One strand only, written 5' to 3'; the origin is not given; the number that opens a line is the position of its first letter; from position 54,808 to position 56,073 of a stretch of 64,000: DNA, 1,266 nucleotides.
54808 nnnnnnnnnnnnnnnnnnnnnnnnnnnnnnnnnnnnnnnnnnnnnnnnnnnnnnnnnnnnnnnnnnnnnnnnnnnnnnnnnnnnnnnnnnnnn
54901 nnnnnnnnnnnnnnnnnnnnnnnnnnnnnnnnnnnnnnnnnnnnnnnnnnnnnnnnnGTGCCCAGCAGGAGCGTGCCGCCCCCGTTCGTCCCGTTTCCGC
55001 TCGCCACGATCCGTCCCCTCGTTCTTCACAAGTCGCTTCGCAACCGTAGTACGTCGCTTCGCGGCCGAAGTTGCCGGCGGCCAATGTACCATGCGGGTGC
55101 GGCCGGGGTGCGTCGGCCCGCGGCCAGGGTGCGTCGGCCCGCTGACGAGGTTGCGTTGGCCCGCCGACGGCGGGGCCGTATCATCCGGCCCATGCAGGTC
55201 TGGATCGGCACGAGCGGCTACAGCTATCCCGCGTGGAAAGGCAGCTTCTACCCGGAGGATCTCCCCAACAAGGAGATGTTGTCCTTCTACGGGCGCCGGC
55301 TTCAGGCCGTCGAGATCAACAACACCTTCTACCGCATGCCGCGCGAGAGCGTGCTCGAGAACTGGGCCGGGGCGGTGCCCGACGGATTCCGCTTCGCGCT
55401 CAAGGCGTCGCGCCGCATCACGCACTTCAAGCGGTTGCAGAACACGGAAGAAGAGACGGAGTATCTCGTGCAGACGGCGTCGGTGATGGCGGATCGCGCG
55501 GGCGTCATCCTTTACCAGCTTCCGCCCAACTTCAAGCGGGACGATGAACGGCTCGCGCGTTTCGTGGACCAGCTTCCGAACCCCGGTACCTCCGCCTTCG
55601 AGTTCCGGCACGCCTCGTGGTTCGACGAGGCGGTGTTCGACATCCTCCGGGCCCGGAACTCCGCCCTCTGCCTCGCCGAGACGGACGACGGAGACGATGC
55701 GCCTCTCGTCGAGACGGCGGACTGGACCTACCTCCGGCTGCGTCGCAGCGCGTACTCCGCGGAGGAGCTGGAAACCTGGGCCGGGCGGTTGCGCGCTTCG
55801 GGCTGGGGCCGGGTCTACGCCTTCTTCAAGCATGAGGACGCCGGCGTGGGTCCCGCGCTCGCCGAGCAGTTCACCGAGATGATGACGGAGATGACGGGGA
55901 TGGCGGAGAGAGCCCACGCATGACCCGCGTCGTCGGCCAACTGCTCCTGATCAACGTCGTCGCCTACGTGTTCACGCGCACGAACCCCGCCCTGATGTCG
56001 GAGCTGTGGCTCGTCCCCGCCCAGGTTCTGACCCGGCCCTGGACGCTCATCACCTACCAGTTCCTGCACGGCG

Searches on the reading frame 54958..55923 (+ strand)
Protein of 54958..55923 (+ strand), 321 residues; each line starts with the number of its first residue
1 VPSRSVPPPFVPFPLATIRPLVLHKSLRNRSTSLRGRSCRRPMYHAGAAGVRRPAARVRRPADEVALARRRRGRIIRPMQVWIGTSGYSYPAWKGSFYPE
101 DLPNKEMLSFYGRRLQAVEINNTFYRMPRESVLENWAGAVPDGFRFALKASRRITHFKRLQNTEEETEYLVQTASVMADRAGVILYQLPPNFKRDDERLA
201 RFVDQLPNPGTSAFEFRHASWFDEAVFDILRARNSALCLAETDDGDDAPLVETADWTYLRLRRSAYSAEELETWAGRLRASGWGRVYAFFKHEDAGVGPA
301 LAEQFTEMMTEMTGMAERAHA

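Call 42: search_protein_families(library=pfam, proteins=[window:54958-55923:+], max_evalue=0.1)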
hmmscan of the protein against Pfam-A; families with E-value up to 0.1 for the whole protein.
window:54958-55923:+ (321 aa): 1 family
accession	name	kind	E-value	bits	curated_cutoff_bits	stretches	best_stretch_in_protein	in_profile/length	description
PF01904.24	DUF72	-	3.2e-60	204.3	25.3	1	98-308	1-217/217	Protein of unknown function DUF72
